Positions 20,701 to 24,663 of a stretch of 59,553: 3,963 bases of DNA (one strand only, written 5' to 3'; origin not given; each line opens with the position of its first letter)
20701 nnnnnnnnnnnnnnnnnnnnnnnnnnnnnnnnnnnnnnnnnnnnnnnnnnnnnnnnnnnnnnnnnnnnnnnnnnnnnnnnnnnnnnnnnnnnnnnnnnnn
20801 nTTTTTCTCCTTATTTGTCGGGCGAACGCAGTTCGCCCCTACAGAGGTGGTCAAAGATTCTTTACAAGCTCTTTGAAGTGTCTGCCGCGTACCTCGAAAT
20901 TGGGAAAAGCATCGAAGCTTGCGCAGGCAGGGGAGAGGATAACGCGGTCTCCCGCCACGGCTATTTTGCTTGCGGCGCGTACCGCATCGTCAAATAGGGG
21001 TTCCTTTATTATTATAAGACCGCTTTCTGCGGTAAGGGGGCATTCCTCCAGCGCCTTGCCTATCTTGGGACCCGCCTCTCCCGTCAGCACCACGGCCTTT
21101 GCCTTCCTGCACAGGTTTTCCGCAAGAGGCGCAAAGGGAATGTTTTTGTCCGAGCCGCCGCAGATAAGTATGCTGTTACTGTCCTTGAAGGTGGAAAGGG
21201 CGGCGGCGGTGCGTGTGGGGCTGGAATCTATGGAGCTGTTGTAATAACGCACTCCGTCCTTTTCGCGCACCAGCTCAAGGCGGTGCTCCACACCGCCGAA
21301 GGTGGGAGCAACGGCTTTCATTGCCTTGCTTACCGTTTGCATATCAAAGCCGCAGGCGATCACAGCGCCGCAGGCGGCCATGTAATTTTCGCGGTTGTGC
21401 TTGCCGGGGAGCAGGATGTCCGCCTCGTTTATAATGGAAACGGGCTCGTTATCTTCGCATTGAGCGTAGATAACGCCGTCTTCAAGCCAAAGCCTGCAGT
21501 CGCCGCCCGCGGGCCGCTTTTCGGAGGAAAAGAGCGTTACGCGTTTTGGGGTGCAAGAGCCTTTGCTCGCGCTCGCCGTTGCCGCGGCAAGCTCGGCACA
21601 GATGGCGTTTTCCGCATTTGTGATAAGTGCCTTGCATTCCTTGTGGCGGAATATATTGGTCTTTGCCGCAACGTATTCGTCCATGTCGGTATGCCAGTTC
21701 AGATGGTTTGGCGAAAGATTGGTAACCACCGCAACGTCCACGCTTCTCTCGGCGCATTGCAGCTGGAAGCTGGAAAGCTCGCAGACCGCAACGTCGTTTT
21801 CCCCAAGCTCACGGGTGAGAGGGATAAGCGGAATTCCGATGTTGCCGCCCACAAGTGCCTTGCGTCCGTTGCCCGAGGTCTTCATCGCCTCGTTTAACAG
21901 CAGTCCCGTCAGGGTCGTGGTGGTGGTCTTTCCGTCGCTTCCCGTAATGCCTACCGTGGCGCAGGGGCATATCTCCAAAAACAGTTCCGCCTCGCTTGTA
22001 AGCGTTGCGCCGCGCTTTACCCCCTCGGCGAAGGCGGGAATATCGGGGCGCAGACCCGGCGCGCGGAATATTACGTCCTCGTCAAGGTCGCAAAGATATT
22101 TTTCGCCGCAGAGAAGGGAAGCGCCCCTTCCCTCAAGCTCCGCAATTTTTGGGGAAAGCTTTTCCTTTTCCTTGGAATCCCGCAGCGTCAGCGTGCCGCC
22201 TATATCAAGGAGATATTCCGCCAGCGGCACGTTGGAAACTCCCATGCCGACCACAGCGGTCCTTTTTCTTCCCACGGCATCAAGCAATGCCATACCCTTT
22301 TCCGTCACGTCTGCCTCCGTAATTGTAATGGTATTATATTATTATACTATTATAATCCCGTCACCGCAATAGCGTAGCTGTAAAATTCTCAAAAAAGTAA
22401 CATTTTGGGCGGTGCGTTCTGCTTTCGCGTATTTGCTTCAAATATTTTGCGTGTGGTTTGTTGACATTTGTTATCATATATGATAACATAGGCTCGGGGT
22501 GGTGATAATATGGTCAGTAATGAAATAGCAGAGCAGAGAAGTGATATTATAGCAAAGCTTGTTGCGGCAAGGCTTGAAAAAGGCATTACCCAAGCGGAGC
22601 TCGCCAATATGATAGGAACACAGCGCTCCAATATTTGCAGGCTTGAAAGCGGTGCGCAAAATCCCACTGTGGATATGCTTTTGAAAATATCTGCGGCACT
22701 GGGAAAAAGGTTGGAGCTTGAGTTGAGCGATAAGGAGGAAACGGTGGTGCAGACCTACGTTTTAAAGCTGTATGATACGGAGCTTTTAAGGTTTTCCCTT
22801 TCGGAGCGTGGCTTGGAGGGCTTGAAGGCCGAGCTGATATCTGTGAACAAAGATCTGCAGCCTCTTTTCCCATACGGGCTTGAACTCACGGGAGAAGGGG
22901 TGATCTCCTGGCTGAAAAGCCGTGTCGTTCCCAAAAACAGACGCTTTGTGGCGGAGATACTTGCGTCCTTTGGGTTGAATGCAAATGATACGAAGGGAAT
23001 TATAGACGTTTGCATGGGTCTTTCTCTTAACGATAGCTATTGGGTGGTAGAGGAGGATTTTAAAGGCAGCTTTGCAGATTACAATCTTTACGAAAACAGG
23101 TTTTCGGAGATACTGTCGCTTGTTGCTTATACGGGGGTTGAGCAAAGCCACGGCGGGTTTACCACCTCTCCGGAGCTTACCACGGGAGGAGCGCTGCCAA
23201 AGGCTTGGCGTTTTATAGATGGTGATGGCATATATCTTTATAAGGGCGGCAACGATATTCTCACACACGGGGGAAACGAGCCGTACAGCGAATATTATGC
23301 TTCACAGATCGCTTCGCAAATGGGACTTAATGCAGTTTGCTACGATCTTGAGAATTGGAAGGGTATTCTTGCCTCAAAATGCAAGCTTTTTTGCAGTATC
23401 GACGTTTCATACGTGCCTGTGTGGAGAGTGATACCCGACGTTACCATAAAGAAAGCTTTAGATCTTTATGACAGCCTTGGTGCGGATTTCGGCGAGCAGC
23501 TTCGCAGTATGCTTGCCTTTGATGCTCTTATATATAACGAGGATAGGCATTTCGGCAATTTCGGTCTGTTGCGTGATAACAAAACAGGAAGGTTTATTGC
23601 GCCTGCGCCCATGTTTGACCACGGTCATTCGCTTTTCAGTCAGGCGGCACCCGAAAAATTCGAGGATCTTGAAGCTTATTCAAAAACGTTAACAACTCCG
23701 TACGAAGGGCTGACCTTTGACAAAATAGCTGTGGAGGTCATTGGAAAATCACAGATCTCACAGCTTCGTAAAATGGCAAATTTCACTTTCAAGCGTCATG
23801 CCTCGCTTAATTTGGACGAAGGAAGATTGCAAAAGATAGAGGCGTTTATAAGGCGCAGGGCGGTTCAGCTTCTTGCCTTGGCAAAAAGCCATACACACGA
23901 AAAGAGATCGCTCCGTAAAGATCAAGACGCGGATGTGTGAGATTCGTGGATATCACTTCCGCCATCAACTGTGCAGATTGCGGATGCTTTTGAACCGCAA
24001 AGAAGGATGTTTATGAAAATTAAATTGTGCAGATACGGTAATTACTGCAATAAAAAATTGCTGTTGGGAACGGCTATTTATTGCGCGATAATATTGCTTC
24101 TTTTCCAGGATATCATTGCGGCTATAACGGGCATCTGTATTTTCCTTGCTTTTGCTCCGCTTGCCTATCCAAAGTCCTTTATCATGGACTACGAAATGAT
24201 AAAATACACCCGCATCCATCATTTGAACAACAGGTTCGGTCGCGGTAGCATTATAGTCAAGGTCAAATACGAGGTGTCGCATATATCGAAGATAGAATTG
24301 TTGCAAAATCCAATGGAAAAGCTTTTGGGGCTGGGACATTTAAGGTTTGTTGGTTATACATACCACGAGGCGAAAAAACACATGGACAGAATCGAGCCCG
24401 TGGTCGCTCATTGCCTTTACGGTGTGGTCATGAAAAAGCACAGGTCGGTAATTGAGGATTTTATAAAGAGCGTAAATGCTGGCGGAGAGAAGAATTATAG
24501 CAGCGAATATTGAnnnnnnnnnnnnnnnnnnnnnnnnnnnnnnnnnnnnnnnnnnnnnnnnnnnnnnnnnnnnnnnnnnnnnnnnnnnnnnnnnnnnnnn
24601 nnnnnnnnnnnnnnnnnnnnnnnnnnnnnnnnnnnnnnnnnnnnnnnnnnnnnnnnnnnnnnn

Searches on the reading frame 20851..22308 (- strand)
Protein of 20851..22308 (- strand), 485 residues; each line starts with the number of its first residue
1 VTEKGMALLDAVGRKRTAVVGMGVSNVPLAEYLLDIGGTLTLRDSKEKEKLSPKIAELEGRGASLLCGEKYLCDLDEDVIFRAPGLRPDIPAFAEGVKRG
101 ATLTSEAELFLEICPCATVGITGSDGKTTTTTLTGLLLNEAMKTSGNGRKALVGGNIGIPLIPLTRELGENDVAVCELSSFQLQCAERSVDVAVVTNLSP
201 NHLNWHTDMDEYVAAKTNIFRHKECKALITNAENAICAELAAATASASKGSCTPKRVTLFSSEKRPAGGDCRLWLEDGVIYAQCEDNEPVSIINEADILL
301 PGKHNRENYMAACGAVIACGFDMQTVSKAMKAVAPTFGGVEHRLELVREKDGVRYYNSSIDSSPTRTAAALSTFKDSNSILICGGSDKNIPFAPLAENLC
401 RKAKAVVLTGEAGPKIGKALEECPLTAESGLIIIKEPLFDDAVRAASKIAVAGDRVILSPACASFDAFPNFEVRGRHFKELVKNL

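Call 17: search_protein_families(library=ncbifam, proteins=[window:20851-22308:-])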
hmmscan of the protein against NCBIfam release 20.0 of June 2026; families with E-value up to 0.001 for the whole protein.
window:20851-22308:- (485 aa): 22 families
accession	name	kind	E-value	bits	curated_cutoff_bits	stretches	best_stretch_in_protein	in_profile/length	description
TIGR01087.1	murD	equivalog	8.6e-93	311.8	211.95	1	18-483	3-440/441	UDP-N-acetylmuramoyl-L-alanine--D-glutamate ligase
NF001124.0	PRK00139.1-2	equivalog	3.5e-23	82.1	476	1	102-354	95-352/500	UDP-N-acetylmuramoyl-L-alanyl-D-glutamate--2,6-diaminopimelate ligase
TIGR01082.1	murC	equivalog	6e-22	78.3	335.1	1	21-355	9-319/449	UDP-N-acetylmuramate--L-alanine ligase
TIGR01085.1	murE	subfamily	1.6e-21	76.7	257.3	1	170-351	155-330/472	UDP-N-acetylmuramyl-tripeptide synthetase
TIGR01143.1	murF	subfamily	2.2e-21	76.3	288.6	1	102-383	60-331/418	UDP-N-acetylmuramoyl-tripeptide--D-alanyl-D-alanine ligase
NF001126.0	PRK00139.1-4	equivalog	1.4e-20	73.3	373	1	172-352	173-341/486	UDP-N-acetylmuramoyl-L-alanyl-D-glutamate--2,6-diaminopimelate ligase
NF008896.0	PRK11929.1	equivalog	4.8e-19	67.7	1023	1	118-372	606-853/965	bifunctional UDP-N-acetylmuramoyl-L-alanyl-D-glutamate--2,6-diaminopimelate ligase MurE/UDP-N-acetylmuramoyl-tripeptide--D-alanyl-D-alanine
NF053646.1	pMurD1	equivalog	8.2e-18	64.3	610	1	17-386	3-360/465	pseudomurein biosynthesis peptide ligase pMurD1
NF001123.0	PRK00139.1-1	equivalog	1.3e-17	63.7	586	1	118-342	109-343/493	UDP-N-acetylmuramoyl-L-alanyl-D-glutamate--2,6-diaminopimelate ligase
NF053645.1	pMurC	equivalog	6.4e-17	61.4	560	1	23-244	8-234/492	pseudomurein biosynthesis peptide ligase pMurC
NF011171.0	PRK14573.1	equivalog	3.2e-15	55.1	1015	1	21-346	14-309/809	bifunctional UDP-N-acetylmuramate--L-alanine ligase/D-alanine--D-alanine ligase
NF053647.1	pMurD2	equivalog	1.2e-14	54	550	1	17-248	3-229/405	pseudomurein biosynthesis peptide ligase pMurD2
NF010628.0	PRK14022.1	equivalog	1.4e-13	50.4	536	1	189-384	200-374/483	UDP-N-acetylmuramoyl-L-alanyl-D-glutamate--L-lysine ligase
TIGR02068.2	cya_phycin_syn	equivalog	4.2e-11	41.6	850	1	189-348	564-727/862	cyanophycin synthetase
NF010623.0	PRK14016.1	subfamily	1e-09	37.1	877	1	190-350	566-731/871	cyanophycin synthetase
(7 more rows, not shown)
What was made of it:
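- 20851..22308 (-): murD. This is the conserved left flank, the possible homologous anchor. All haplotypes stay colinear up to 22405. NCBIfam TIGR01087 at 311.8 bits, above the 211.95 cutoff (call 17).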

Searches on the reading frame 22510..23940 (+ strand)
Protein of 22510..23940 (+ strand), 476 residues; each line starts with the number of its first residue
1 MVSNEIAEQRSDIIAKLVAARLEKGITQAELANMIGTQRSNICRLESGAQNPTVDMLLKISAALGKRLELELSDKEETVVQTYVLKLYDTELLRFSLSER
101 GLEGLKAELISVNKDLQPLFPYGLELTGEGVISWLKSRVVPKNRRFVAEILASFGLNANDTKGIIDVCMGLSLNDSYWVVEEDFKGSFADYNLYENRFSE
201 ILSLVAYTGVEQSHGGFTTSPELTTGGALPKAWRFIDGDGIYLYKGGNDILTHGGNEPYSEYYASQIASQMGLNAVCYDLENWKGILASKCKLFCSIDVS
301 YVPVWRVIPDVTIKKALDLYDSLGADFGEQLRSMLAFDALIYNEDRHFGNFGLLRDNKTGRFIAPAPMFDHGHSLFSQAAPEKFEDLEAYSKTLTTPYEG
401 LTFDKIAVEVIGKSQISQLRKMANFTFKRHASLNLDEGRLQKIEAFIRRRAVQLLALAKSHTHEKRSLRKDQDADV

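Call 9: search_protein_families(library=pfam, proteins=[window:22510-23940:+])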
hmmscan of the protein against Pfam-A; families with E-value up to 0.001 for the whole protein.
window:22510-23940:+ (476 aa): 6 families
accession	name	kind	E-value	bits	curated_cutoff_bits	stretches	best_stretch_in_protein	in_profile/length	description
PF01381.28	HTH_3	-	1.2e-11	44.9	23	1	19-69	3-53/55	Helix-turn-helix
PF12844.13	HTH_19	-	7.7e-07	29.4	30.2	1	17-65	4-52/64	Helix-turn-helix domain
PF07804.18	HipA_C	-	6e-05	23.2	30.5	0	328-375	119-163/213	HipA-like C-terminal domain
PF13560.12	HTH_31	-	0.0001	23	27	1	19-65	8-55/64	Helix-turn-helix domain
PF13744.12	HTH_37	-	0.00074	19.7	27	0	5-71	11-78/80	Helix-turn-helix domain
PF13443.12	HTH_26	-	0.00099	19.7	22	0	23-65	8-51/63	Cro/C1-type HTH DNA-binding domain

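Call 17: search_protein_families(library=ncbifam, proteins=[window:22510-23940:+])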
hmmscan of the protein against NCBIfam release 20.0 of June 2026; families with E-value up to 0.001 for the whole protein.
window:22510-23940:+ (476 aa): 7 families
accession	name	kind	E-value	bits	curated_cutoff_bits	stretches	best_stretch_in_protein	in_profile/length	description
NF041951.1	phage_RstR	subfamily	1.7e-09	37.9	80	1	15-67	5-57/108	RstR family transcriptional repressor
TIGR03070.1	couple_hipB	subfamily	4.1e-09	36.2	71.65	1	15-68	5-58/58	type II toxin-antitoxin system Y4mF family antitoxin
TIGR00270.2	TIGR00270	equivalog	2.9e-05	23.9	110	1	19-76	82-139/159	multiprotein bridging factor aMBF1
NF006015.0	PRK08154.1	subfamily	9.1e-05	21.8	204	1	16-83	34-101/314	anaerobic benzoate catabolism transcriptional regulator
NF047948.1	male_kill_WMK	equivalog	0.00026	20.5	300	1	14-68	7-61/300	WO male-killing family protein Wmk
NF007271.0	PRK09726.1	equivalog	0.0003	20.7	79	1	19-78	19-76/88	type II toxin-antitoxin system antitoxin HipB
NF046032.1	TransRegSlrRBacil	equivalog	0.00082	19.5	250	0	21-79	10-68/149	HTH-type transcriptional regulator SlrR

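Call 63: search_protein_families(library=padloc, proteins=[window:22510-23940:+], max_evalue=0.01)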
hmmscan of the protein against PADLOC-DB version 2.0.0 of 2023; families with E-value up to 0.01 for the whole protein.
window:22510-23940:+ (476 aa): 30 families (the best 25 are shown)
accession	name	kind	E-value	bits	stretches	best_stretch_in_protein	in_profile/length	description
PDLC04340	PDC-M03A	-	2e-13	48.5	1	242-387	35-183/280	-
PDLC04344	PDC-M03A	-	1.8e-12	45.3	1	325-380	144-197/305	-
PDLC04342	PDC-M03A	-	8.3e-11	40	1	331-389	151-208/299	-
PDLC02926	HTH_VI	-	2.8e-09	35.1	1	19-65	8-54/92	-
PDLC04345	PDC-M03A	-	5.6e-09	33.7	1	330-388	147-206/302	-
PDLC03952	RmrA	-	5e-08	30.2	1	9-78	19-88/395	-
PDLC04339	PDC-M03A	-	2.4e-07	28.4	1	329-385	135-188/293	-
PDLC04760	PDC-M64C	-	4.8e-07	28.1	1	7-68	21-82/93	-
PDLC04142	capH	-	5.8e-07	28.5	1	15-72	9-66/103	capH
PDLC03951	RmrA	-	9.1e-07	26.2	1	16-69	12-65/400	-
PDLC04758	PDC-M64B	-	4.3e-06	25.2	1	11-76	29-93/123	-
PDLC03947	RmrA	-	5.2e-06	23.5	1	8-64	7-63/383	-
PDLC03949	RmrA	-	9.6e-06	22.7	1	16-69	6-59/363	-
PDLC03956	RmrA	-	1e-05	22.8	1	14-87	10-84/399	-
PDLC04762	PDC-M64C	-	2.1e-05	22.5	1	14-68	29-83/97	-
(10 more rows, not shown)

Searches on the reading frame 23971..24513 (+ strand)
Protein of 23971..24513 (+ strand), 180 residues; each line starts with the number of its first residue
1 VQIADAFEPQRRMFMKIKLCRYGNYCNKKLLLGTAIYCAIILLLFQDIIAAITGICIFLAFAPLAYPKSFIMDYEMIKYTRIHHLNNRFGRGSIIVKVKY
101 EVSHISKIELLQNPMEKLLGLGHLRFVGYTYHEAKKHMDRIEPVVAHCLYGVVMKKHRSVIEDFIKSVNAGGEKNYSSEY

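Call 9: search_protein_families(library=pfam, proteins=[window:23971-24513:+])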
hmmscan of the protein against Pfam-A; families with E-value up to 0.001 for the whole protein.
window:23971-24513:+ (180 aa): 0 families

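Call 13: find_encoding_contigs(protein=window:23971-24513:+, flank=10000, max_places=10)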
Protein window:23971-24513:+ (180 aa): 2 contigs read that carry it; 2 places shown.
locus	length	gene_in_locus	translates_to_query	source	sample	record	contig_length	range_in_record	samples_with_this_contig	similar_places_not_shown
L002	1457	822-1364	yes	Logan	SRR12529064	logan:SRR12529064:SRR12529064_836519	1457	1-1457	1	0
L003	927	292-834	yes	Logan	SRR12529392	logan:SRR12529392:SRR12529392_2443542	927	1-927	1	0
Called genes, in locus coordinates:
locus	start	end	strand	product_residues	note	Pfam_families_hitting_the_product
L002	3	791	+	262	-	?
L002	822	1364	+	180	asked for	-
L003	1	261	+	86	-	?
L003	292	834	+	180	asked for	-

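Call 17: search_protein_families(library=ncbifam, proteins=[window:23971-24513:+])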
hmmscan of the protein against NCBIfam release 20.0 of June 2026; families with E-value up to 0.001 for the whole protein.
window:23971-24513:+ (180 aa): 0 families

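Call 51: search_protein_families(library=pfam, proteins=[window:24013-24513:+], max_evalue=10)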
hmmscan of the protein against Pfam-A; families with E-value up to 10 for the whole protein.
window:24013-24513:+ (166 aa): 2 families
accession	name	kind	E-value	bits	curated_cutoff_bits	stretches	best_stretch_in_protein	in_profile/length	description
PF03703.20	bPH_2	-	0.15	12.8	22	1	88-112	29-53/78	Bacterial PH domain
PF04674.17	Phi_1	-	0.15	11.8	25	1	131-157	15-41/276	Phosphate-induced protein 1 conserved region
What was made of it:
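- Checked: The 'PH-domain' call for the 166-aa gene is not significant (bPH_2, E = 0.15, call 51).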

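Call 63: search_protein_families(library=padloc, proteins=[window:24013-24513:+], max_evalue=0.01)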
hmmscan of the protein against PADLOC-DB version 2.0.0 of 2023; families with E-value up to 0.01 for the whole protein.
window:24013-24513:+ (166 aa): 0 families
